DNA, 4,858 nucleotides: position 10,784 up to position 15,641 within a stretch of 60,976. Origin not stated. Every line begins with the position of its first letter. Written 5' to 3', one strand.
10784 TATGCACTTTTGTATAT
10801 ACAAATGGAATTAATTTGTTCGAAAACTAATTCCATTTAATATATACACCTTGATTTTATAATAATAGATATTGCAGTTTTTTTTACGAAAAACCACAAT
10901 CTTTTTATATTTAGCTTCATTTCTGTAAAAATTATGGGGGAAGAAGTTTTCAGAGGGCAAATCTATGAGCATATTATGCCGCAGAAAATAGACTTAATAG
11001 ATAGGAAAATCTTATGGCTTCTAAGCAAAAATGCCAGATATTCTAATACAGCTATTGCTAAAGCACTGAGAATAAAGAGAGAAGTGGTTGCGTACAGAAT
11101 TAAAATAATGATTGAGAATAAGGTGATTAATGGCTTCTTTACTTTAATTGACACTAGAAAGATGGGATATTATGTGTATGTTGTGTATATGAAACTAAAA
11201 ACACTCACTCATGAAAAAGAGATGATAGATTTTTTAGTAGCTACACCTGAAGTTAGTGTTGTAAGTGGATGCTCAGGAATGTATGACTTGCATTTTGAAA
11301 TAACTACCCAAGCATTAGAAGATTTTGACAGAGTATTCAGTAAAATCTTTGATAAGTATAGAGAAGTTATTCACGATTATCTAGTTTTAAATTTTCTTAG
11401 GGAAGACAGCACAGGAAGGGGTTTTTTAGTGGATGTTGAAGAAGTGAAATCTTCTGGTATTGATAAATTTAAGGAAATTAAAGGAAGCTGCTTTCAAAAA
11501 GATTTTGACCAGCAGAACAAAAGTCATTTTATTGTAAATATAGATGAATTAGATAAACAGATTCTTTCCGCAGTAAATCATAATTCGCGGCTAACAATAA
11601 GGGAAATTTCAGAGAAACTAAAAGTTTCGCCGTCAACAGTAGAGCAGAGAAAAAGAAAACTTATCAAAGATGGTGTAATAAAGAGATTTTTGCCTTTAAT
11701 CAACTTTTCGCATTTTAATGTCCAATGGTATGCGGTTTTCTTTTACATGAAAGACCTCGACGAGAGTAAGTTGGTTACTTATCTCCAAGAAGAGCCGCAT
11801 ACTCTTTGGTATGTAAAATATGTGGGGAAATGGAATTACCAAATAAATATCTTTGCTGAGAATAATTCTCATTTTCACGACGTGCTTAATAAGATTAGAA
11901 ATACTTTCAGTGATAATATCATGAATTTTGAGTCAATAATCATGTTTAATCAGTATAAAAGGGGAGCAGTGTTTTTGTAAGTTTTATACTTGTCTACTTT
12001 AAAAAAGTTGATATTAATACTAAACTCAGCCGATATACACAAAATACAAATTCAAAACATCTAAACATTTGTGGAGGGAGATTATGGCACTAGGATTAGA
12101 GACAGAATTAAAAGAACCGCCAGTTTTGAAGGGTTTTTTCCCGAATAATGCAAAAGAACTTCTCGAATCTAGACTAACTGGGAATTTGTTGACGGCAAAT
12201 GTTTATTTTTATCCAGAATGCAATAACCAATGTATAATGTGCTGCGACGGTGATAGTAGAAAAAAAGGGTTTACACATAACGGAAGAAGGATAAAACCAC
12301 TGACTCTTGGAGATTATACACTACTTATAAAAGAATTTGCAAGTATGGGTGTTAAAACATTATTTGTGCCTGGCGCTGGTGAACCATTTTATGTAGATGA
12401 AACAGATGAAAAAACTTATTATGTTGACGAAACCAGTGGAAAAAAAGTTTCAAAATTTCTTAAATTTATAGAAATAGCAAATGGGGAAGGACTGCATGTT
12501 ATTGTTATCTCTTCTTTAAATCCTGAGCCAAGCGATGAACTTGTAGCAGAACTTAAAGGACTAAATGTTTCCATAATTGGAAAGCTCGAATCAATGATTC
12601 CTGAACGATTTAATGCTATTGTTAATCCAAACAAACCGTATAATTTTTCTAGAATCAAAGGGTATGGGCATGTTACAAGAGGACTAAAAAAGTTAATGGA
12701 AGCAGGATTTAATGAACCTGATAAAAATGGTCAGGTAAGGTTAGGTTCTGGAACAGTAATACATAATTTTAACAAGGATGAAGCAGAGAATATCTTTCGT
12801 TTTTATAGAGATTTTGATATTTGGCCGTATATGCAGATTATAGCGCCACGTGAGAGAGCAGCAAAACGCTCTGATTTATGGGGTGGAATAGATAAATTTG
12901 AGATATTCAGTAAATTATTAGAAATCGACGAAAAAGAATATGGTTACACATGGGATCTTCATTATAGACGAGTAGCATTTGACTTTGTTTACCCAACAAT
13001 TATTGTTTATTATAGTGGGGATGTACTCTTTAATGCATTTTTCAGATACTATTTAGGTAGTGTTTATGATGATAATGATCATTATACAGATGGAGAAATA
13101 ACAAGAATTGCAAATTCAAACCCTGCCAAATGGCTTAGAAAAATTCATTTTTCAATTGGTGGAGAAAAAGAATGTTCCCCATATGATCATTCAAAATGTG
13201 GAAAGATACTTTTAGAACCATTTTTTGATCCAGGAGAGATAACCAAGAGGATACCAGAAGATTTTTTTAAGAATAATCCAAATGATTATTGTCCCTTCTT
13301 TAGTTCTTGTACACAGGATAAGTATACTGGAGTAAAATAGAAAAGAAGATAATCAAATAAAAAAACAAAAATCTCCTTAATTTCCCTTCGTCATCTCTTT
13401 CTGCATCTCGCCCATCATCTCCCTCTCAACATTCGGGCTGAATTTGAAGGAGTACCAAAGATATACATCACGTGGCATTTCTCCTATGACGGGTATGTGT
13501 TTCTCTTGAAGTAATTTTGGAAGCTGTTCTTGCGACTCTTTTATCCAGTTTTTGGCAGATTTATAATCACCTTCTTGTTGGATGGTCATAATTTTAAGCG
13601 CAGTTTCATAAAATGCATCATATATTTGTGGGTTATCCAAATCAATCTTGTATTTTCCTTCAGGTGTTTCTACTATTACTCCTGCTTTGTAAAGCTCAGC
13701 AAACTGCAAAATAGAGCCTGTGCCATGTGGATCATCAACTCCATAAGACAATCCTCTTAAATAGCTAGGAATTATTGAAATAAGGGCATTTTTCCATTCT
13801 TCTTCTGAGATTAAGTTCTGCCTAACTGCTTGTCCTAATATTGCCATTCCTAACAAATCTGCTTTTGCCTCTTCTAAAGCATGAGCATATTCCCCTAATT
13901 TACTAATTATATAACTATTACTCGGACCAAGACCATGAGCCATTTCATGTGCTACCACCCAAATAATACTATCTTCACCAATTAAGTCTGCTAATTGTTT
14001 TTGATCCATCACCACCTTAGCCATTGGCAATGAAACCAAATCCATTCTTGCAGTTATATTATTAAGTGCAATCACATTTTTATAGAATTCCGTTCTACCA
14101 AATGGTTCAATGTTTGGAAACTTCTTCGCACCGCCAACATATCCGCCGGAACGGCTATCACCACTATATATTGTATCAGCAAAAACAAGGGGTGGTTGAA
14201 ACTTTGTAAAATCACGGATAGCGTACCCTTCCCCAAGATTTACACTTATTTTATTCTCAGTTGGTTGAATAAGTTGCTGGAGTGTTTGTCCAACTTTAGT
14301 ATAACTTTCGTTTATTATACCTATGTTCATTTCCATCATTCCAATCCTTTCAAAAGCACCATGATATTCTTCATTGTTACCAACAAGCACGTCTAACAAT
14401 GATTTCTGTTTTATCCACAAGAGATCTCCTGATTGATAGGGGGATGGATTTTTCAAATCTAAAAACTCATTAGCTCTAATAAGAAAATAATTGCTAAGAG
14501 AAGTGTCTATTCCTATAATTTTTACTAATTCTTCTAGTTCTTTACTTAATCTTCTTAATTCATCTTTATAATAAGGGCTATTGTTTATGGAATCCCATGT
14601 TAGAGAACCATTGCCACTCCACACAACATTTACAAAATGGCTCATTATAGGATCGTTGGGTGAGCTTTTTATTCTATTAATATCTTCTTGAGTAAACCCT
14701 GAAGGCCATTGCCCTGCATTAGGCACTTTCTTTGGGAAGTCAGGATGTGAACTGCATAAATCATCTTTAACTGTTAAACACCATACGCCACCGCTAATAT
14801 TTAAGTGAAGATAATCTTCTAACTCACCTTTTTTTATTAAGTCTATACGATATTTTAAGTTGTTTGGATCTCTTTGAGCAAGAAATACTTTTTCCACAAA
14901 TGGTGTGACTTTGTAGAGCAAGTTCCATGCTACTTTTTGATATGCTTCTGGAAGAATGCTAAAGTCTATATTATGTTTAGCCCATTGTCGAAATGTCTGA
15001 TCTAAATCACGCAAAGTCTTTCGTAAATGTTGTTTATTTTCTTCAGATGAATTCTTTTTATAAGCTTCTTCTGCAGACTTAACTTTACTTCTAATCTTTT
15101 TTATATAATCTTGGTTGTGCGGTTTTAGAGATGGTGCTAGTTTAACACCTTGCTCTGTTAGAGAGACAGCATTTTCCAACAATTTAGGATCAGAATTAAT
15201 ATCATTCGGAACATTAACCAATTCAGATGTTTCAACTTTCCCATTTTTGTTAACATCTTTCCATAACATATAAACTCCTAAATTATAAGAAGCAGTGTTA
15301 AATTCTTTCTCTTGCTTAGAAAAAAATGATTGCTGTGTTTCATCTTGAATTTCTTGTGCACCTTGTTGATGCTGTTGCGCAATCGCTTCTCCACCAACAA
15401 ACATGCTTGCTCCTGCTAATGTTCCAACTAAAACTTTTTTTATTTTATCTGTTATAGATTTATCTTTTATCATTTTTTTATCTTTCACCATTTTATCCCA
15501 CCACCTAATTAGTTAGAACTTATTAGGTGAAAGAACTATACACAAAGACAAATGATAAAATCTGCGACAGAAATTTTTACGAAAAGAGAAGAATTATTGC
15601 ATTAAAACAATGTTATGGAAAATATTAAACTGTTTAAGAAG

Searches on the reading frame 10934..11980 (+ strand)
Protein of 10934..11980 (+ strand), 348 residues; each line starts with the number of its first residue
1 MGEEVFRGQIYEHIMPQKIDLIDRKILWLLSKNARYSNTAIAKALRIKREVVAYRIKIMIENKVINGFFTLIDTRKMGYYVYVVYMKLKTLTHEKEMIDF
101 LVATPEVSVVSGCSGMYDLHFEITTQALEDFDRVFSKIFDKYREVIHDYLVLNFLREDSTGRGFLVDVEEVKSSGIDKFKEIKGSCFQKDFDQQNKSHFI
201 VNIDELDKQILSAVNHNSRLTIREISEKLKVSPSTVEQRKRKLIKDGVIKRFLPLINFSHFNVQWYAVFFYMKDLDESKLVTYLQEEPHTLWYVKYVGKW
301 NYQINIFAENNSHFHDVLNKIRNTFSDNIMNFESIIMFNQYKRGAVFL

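Call 8: search_protein_families(library=pfam, proteins=[window:10934-11980:+], max_evalue=0.01)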
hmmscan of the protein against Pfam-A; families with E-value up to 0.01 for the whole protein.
window:10934-11980:+ (348 aa): 20 families
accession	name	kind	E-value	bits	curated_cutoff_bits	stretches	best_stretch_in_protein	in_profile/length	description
PF13412.12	HTH_24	-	8.1e-23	80.2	21.9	2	204-250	2-48/48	Winged helix-turn-helix DNA-binding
PF13404.12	HTH_AsnC-type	-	1.1e-21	76.8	27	2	203-243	1-41/42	AsnC-type helix-turn-helix domain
PF01037.27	AsnC_trans_reg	-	1.2e-06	28.8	25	0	93-140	9-57/73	Lrp/AsnC ligand binding domain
PF01047.28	MarR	-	1.2e-06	28.7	24.6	1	210-251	8-49/59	MarR family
PF01022.26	HTH_5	-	8.1e-06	26.1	22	1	209-250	6-46/47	Bacterial regulatory protein, arsR family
PF13384.12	HTH_23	-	2.9e-05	24.2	24.6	0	219-242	17-40/50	Homeodomain-like domain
PF12802.13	MarR_2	-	5.4e-05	23.7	27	1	208-251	8-52/61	MarR family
PF08279.18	HTH_11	-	9.1e-05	22.7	25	1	208-247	3-43/55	HTH domain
PF13518.12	HTH_28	-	0.00045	20.7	25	0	218-247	12-40/52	Helix-turn-helix domain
PF01399.33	PCI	-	0.001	19.7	22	0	210-250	30-70/84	PCI domain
PF00392.27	GntR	-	0.0013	18.8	27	1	204-251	7-56/64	Bacterial regulatory proteins, gntR family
PF12840.13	HTH_20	-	0.0014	19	27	0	24-65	7-48/51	Helix-turn-helix domain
PF01978.25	TrmB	-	0.0016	18.7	25.6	1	202-251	5-54/68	Sugar-specific transcriptional regulator TrmB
PF01325.25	Fe_dep_repress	-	0.0025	18.4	26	1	208-248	11-51/60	Iron dependent repressor, N-terminal DNA binding domain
PF04545.22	Sigma70_r4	-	0.0028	17.6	24.1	1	204-242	6-43/50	Sigma-70, region 4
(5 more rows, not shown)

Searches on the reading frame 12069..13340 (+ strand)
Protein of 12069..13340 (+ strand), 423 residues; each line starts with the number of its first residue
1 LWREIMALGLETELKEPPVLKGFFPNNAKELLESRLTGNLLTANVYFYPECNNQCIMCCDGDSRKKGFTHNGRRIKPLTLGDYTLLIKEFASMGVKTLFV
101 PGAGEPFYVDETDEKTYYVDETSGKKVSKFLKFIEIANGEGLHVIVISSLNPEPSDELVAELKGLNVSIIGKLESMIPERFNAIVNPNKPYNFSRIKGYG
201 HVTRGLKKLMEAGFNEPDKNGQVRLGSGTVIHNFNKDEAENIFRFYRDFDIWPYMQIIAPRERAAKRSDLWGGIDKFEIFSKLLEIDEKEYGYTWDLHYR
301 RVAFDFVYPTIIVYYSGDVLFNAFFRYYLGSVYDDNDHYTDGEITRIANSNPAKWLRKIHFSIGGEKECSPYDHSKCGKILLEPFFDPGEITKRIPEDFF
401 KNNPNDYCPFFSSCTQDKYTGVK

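Call 4: search_protein_families(library=pfam, proteins=[window:12069-13340:+], max_evalue=0.1)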
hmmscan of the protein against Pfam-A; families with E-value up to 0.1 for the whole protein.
window:12069-13340:+ (423 aa): 2 families
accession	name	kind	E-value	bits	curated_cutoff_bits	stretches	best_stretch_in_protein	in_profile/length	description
PF04055.27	Radical_SAM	-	5.4e-07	30.4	29.5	1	46-245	2-165/166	Radical SAM superfamily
PF08149.16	BING4CT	-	0.086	13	23.7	0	91-117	28-53/79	BING4CT (NUC141) domain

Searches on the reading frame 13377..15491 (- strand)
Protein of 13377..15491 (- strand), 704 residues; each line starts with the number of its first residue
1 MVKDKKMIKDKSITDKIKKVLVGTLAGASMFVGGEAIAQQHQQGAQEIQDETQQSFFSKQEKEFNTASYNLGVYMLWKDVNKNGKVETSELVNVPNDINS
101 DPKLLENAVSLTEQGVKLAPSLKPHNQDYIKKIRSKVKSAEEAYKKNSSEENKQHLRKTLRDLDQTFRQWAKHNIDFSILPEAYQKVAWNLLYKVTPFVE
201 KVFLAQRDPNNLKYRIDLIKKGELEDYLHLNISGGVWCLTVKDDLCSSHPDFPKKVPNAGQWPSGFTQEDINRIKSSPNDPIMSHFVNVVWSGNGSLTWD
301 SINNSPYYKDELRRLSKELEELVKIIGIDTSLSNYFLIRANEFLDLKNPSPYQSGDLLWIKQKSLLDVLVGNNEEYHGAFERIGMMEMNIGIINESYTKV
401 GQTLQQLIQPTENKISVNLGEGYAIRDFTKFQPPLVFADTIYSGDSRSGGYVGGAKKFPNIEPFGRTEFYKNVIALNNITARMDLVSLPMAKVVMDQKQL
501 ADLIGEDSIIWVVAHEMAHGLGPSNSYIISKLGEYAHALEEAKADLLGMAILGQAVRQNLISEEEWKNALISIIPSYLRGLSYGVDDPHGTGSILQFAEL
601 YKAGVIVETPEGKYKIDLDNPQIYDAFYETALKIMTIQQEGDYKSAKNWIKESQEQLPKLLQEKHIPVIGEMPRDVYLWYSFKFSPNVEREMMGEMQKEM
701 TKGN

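Call 4: search_protein_families(library=pfam, proteins=[window:13377-15491:-], max_evalue=0.1)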
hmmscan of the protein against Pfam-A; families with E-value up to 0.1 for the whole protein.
window:13377-15491:- (704 aa): 0 families

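Call 47: search_protein_families(library=ncbifam, proteins=[window:13377-15491:-], max_evalue=1)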
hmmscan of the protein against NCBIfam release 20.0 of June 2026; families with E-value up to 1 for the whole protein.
window:13377-15491:- (704 aa): 2 families
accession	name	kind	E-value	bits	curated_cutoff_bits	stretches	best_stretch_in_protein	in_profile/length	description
NF011080.0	PRK14508.1-3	subfamily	0.013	14.2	477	1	101-191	73-162/496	4-alpha-glucanotransferase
TIGR00029.2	S20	equivalog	0.12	13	33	1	125-166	20-61/84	30S ribosomal protein S20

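Call 48: search_protein_families(library=padloc, proteins=[window:13377-15491:-], max_evalue=1)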
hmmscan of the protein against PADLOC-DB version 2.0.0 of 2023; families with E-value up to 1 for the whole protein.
window:13377-15491:- (704 aa): 1 family
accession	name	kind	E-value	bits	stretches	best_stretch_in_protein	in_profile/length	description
PDLC04430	PDC-M12B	-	0.0079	14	1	46-97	21-71/251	-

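Call 69: list_cluster_members(proteins=[P0001, P0002, P0003, P0004, P0009, window:13377-15491:-, window:10934-11980:+])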
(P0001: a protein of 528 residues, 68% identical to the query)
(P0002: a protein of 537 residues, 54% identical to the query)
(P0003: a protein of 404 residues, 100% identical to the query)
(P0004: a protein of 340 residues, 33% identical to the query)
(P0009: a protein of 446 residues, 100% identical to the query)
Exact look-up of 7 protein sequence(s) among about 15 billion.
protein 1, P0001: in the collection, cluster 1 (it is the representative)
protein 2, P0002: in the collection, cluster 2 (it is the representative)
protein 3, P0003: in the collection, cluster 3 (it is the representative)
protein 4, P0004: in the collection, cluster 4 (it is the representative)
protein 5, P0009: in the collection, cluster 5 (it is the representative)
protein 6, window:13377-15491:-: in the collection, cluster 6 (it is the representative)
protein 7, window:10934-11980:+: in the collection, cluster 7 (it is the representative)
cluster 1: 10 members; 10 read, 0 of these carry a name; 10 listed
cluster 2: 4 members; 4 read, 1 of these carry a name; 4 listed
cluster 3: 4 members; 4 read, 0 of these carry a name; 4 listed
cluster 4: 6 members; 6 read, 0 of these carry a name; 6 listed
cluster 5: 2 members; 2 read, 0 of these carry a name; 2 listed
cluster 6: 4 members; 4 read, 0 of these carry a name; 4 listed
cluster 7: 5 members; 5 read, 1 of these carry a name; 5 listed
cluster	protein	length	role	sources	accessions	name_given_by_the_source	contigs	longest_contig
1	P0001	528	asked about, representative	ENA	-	-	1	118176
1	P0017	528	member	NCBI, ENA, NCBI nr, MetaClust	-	-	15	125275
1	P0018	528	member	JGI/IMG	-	-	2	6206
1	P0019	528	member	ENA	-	-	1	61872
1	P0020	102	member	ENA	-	-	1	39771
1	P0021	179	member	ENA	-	-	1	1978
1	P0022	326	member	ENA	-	-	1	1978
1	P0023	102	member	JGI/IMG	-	-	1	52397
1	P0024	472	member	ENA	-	-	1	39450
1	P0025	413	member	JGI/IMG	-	-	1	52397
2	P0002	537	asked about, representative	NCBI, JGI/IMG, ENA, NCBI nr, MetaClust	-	-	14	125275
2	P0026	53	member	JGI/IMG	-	hypothetical protein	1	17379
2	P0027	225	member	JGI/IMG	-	-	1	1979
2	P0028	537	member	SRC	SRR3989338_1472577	-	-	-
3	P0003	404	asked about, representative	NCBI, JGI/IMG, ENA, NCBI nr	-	-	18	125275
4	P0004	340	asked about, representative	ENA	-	-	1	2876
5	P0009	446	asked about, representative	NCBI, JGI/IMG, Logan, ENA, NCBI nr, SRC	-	-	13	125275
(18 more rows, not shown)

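Call 87: search_protein_families(library=phrogs, proteins=[window:13377-15491:-], max_evalue=0.1)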
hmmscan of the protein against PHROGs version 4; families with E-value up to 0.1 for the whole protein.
window:13377-15491:- (704 aa): 2 families
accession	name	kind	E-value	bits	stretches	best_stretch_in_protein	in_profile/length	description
phrog_12330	-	unknown function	0.021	16.3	1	133-171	58-95/106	-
phrog_16101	-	unknown function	0.092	14.4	0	127-176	2-50/99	-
